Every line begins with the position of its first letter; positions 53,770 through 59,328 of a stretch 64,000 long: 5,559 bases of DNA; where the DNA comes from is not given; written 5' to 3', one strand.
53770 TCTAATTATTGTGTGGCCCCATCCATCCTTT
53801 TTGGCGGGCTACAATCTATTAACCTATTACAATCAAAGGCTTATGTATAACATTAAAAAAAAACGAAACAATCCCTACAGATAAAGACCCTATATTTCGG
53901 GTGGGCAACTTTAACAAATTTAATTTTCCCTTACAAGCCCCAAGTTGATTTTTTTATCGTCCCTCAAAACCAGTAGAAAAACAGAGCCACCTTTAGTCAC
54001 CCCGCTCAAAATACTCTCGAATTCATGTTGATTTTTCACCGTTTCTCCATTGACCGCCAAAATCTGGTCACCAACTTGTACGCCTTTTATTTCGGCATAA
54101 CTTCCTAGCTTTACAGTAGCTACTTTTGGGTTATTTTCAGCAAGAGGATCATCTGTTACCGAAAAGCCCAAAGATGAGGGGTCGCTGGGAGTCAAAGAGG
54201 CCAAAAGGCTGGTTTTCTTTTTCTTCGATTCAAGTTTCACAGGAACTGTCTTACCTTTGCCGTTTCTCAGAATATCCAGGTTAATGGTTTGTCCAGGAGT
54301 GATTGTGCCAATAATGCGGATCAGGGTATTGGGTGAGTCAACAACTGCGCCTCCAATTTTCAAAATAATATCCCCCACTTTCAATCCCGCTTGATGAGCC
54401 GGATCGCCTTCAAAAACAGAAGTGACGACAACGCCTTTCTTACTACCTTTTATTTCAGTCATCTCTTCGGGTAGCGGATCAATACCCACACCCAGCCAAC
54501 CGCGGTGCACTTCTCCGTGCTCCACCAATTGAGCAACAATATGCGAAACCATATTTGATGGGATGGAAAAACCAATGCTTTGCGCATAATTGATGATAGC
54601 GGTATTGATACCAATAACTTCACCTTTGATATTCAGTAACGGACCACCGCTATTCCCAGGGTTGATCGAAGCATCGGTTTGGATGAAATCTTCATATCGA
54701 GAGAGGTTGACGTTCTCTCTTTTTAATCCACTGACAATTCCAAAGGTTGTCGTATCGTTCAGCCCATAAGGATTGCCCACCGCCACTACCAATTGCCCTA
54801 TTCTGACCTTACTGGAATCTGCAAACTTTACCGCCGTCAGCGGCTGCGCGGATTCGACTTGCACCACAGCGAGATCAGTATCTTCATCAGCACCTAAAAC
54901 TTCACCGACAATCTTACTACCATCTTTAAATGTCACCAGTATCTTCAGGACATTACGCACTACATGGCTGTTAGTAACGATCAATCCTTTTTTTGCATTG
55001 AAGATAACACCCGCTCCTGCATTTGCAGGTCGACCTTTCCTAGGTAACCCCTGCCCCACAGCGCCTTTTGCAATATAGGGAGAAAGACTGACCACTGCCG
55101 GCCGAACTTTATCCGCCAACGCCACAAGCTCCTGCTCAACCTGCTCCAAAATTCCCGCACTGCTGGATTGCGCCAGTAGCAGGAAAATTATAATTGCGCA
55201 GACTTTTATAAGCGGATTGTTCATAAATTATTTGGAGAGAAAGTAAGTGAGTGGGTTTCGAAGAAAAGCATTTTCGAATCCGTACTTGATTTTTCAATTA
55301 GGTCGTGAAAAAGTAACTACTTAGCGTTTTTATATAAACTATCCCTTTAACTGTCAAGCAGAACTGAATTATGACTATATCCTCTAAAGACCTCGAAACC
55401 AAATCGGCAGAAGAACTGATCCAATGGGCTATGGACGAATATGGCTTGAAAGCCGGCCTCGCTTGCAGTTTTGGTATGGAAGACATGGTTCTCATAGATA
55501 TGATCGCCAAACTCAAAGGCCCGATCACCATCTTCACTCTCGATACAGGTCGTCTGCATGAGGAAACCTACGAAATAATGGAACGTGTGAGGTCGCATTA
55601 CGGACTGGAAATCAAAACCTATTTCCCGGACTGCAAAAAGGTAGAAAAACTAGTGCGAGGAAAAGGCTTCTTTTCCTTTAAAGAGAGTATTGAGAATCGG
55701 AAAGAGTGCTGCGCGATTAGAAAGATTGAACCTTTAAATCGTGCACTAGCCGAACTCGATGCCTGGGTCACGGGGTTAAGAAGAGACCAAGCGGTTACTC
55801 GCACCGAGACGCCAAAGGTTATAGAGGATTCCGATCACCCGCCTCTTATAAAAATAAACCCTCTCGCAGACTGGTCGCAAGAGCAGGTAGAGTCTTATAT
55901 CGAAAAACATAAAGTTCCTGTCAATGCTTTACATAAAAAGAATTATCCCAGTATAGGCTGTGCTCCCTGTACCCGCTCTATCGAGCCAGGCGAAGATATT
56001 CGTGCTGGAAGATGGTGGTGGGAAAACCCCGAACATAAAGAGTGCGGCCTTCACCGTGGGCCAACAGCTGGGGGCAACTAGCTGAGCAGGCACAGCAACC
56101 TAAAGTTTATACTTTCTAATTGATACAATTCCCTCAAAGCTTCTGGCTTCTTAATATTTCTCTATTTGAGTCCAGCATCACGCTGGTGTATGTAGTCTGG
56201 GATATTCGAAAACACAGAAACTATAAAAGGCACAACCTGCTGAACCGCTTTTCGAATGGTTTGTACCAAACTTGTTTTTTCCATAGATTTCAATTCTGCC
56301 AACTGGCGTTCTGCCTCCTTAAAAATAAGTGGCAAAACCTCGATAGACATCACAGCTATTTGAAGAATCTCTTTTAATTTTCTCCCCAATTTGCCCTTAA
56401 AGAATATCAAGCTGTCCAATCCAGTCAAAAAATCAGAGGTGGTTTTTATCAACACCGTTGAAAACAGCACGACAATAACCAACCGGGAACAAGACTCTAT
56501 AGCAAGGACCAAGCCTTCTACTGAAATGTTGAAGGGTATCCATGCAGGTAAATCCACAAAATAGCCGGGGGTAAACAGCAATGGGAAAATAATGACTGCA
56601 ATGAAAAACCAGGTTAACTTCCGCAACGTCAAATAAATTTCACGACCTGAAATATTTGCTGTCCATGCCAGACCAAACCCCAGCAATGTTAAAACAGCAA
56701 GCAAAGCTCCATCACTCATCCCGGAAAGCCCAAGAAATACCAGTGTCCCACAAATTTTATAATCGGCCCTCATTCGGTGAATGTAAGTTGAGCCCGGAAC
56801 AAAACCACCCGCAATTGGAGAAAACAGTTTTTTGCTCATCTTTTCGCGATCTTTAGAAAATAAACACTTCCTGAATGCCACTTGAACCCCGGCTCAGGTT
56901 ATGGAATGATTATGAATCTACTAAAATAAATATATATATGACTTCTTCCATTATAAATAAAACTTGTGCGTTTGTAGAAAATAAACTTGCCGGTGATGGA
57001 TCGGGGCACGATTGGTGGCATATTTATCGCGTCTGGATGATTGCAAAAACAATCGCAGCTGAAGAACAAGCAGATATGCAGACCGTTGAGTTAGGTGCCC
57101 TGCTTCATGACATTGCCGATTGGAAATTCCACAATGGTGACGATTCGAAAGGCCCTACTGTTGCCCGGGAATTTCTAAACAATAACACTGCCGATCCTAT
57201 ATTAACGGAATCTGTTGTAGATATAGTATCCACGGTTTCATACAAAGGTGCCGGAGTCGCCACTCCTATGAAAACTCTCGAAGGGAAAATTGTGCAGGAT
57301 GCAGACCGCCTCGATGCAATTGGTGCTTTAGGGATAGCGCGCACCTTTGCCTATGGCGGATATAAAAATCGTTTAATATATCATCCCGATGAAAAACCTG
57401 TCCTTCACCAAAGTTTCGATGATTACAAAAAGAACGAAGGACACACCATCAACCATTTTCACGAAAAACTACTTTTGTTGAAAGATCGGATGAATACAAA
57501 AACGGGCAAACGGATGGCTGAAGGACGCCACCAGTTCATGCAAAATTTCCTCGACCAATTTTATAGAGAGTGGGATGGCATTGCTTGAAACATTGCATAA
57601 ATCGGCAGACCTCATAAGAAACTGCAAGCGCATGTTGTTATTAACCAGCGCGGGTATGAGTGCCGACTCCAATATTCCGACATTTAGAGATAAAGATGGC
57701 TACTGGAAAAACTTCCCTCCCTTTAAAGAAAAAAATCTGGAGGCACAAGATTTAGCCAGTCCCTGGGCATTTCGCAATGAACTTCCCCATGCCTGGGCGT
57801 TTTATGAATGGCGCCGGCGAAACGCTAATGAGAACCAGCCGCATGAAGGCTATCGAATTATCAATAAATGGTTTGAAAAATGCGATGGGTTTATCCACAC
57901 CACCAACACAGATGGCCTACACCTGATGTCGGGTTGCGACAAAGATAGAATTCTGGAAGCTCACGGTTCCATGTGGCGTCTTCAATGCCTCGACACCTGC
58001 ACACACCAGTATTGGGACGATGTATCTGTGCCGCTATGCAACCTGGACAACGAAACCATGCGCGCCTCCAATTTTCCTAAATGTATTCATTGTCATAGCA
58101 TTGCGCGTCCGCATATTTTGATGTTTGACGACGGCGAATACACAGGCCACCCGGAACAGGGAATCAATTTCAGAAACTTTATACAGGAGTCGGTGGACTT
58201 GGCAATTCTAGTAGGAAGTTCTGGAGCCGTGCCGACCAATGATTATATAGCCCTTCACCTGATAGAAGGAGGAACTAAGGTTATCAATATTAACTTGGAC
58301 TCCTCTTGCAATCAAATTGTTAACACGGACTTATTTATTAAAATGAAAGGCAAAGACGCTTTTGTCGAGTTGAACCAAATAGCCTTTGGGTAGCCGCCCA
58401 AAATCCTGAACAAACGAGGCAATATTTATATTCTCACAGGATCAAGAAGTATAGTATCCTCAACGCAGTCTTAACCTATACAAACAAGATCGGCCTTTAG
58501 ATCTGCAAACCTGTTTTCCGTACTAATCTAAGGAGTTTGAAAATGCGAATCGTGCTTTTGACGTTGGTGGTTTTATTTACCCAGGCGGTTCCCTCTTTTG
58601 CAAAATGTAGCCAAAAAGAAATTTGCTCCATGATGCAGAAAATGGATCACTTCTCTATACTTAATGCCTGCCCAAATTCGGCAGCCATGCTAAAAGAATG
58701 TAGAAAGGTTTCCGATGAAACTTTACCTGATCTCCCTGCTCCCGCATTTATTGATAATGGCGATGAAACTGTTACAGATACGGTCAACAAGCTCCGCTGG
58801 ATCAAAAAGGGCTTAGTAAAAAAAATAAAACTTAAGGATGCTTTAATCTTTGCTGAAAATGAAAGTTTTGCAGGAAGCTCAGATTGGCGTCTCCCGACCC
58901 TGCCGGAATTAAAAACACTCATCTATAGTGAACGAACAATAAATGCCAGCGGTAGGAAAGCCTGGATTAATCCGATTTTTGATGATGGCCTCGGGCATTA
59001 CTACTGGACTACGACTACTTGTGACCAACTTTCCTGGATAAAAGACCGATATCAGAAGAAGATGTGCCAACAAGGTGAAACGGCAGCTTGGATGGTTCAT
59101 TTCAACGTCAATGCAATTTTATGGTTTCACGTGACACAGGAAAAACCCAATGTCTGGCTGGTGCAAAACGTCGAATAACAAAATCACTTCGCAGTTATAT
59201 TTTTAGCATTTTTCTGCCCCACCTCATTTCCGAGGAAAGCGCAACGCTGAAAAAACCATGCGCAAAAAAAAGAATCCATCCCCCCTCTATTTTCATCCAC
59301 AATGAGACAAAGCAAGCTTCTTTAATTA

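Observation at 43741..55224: Copper/haem periplasmic redox island built around a giant multicopper oxidase; candidate undescribed electron-transfer or metal-oxidation system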

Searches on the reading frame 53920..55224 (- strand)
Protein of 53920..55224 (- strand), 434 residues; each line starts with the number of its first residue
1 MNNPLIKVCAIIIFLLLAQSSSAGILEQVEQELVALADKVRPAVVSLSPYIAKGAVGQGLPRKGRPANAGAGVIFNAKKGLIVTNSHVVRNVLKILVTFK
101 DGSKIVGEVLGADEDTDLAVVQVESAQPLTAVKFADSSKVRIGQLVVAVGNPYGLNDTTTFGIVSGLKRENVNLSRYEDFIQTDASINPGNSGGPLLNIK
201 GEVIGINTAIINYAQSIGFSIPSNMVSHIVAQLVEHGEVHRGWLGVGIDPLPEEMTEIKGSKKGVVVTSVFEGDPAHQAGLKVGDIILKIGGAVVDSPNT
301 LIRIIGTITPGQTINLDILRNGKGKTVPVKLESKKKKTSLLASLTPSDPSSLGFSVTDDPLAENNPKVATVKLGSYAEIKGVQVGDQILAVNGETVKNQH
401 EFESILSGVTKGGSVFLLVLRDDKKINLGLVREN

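Call 4: search_protein_families(library=pfam, proteins=[window:53920-55224:-], max_evalue=0.01)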
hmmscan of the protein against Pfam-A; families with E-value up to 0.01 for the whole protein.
window:53920-55224:- (434 aa): 9 families
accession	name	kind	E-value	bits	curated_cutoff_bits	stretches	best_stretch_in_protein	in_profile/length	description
PF13365.12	Trypsin_2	-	9.2e-34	117.7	27.6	1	70-206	1-144/144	Trypsin-like peptidase domain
PF13180.12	PDZ_2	-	2.9e-27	95.2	27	2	259-331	8-80/80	PDZ domain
PF17820.7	PDZ_6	-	1.4e-19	70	27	2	368-421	2-54/54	PDZ domain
PF00595.29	PDZ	-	5.2e-19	68.8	23.2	2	346-418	6-79/81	PDZ domain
PF00089.32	Trypsin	-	4.7e-18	66.3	20.6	1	68-228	25-218/220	Trypsin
PF14685.13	PDZ_Tricorn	-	2.6e-06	27.8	25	1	381-423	37-80/88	Tricorn protease PDZ domain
PF09378.16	HAS-barrel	-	0.00028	21.3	25.2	0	120-188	4-66/90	HAS barrel domain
PF19805.5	DUF6288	-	0.00084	19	26.3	0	265-332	3-77/402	Family of unknown function (DUF6288)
PF10459.15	Peptidase_S46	-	0.0029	16.8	22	0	183-207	626-650/698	Peptidase S46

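Call 8: search_protein_families(library=ncbifam, proteins=[window:53920-55224:-], max_evalue=0.001)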
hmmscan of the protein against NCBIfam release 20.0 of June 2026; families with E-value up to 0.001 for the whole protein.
window:53920-55224:- (434 aa): 25 families
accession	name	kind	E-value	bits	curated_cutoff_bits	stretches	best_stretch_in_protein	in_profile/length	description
TIGR02037.1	degP_htrA_DO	subfamily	1.5e-112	376.8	416.2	1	65-427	57-431/434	Do family serine endopeptidase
NF008189.1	PRK10942.1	equivalog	2.3e-84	283.5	720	1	48-427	93-473/477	serine endoprotease DegP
NF007526.1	PRK10139.1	equivalog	2e-83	280.6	756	1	53-428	73-453/456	serine endoprotease DegQ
NF041521.1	HhoA_HhoB_HtrA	equivalog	1.4e-78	264.5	450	1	67-332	56-332/335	HhoA/HhoB/HtrA family serine endopeptidase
NF047968.1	SerProtHtrA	equivalog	1.2e-76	258.4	470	1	31-330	52-356/357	serine protease HtrA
TIGR02038.1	protease_degS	equivalog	3.6e-69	233.5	422.95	1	39-334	50-349/351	outer membrane-stress sensor serine endopeptidase DegS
NF008147.1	PRK10898.1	equivalog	4.3e-64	216.9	408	1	52-332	62-348/352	outer membrane-stress sensor serine endopeptidase DegS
NF040960.1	MamE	equivalog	1.2e-59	202.6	800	3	67-234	121-294/659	magnetosome formation protease MamE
NF050055.1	SerProtHtrAMycob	equivalog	4.1e-50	171.1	800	1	68-332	227-499/502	serine protease HtrA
NF053637.1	SerProtHtrAspr2045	equivalog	1.2e-49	169.4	650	1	37-334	66-389/394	serine protease HtrA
NF033740.0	MarP_fam_protase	equivalog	5.4e-19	68.5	250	1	66-235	209-379/390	MarP family serine protease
NF040961.1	MamO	equivalog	2.2e-18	66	800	1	30-234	72-268/648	magnetosome protein MamO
NF041199.1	trx7_PDZ_seleno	equivalog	5.4e-13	48.6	300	2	258-330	312-389/390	Trx7/PDZ domain-containing (seleno)protein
TIGR00054.1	TIGR00054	equivalog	6.9e-13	48.2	147.55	2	260-346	199-285/421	RIP metalloprotease RseP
TIGR02860.1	spore_IV_B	equivalog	1.1e-10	41.1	305.25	2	274-336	124-183/402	SpoIVB peptidase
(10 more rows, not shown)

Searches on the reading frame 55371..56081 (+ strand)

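Call 8: search_protein_families(library=ncbifam, proteins=[window:55371-56081:+], max_evalue=0.001)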
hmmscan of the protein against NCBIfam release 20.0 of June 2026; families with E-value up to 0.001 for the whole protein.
window:55371-56081:+ (236 aa): 13 families
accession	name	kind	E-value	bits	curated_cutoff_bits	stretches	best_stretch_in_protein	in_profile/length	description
NF002537.0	PRK02090.1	equivalog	8.5e-88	294.1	154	1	6-229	21-239/244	phosphoadenylyl-sulfate reductase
TIGR02055.1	APS_reductase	subfamily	2.4e-80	269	235.3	1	33-227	1-194/194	adenylylsulfate reductase, thioredoxin dependent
TIGR00424.1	APS_reduc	equivalog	6.6e-61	206.3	553.2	1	6-231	96-326/464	5'-adenylylsulfate reductase, thioredoxin-independent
TIGR00434.1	cysH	subfamily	7.1e-57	192.7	165.1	1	13-229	1-214/214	phosophoadenylyl-sulfate reductase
TIGR02057.1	PAPS_reductase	equivalog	2.1e-47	161.9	254.2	1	6-228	6-224/224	phosphoadenosine phosphosulfate reductase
NF010367.0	PRK13795.1-2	equivalog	1.2e-13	50.4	456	1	15-203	232-418/584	hypothetical protein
NF010368.0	PRK13795.1-3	equivalog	1.6e-10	39.9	588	1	11-202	233-422/635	hypothetical protein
NF006351.0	PRK08576.1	equivalog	1.6e-08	33.6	290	1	111-201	311-402/436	hypothetical protein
NF010369.0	PRK13795.1-4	equivalog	1.1e-07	30.5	1086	1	7-201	231-429/633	hypothetical protein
NF006327.0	PRK08557.1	equivalog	1.9e-07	30.3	366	1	14-203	167-357/415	hypothetical protein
NF003587.0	PRK05253.1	subfamily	6.4e-07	28.9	195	0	30-145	32-144/301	sulfate adenylyltransferase subunit CysD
NF010366.0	PRK13795.1-1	equivalog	2e-05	23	745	1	33-203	274-446/667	hypothetical protein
TIGR02039.1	CysD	subfamily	0.0009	18.9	396.6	0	49-145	47-136/294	sulfate adenylyltransferase, small subunit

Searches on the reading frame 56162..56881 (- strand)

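Call 8: search_protein_families(library=ncbifam, proteins=[window:56162-56881:-], max_evalue=0.001)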
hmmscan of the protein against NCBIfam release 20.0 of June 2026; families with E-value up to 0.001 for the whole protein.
window:56162-56881:- (239 aa): 1 family
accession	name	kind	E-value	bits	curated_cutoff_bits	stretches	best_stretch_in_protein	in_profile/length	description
TIGR02454.1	ECF_T_CbiQ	equivalog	1.4e-05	25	111.8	1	43-149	7-117/200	cobalt ECF transporter T component CbiQ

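Call 29: search_protein_families(library=pfam, proteins=[window:56162-56881:-], max_evalue=0.00001)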
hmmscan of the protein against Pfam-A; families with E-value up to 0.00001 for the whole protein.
window:56162-56881:- (239 aa): 0 families

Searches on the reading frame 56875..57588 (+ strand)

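Call 29: search_protein_families(library=pfam, proteins=[window:56875-57588:+], max_evalue=0.00001)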
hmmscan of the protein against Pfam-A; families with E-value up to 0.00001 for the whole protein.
window:56875-57588:+ (237 aa): 1 family
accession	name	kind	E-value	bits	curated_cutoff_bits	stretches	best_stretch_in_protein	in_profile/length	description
PF01966.28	HD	-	8.4e-12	45.8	22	1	49-148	4-115/116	HD domain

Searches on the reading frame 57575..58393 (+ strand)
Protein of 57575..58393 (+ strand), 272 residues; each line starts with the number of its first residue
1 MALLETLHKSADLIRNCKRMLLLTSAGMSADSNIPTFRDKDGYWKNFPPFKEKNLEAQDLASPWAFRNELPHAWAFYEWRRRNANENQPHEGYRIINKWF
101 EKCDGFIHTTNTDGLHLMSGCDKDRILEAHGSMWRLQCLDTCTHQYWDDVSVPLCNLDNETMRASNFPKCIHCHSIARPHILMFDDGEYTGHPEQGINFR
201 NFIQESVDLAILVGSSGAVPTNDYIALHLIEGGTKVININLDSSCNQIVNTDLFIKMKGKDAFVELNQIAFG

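Call 29: search_protein_families(library=pfam, proteins=[window:57575-58393:+], max_evalue=0.00001)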
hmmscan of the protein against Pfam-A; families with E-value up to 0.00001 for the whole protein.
window:57575-58393:+ (272 aa): 1 family
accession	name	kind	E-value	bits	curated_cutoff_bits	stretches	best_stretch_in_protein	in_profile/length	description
PF02146.23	SIR2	-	1.7e-22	80.7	24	1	26-219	2-178/180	Sir2 family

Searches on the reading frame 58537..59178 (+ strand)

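Call 29: search_protein_families(library=pfam, proteins=[window:58537-59178:+], max_evalue=0.00001)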
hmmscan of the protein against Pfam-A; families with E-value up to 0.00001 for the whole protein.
window:58537-59178:+ (213 aa): 1 family
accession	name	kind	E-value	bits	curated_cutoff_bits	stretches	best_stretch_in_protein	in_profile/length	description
PF07603.17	Lcl_C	-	5.3e-15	56.2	34.9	1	77-209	1-116/117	Lcl C-terminal domain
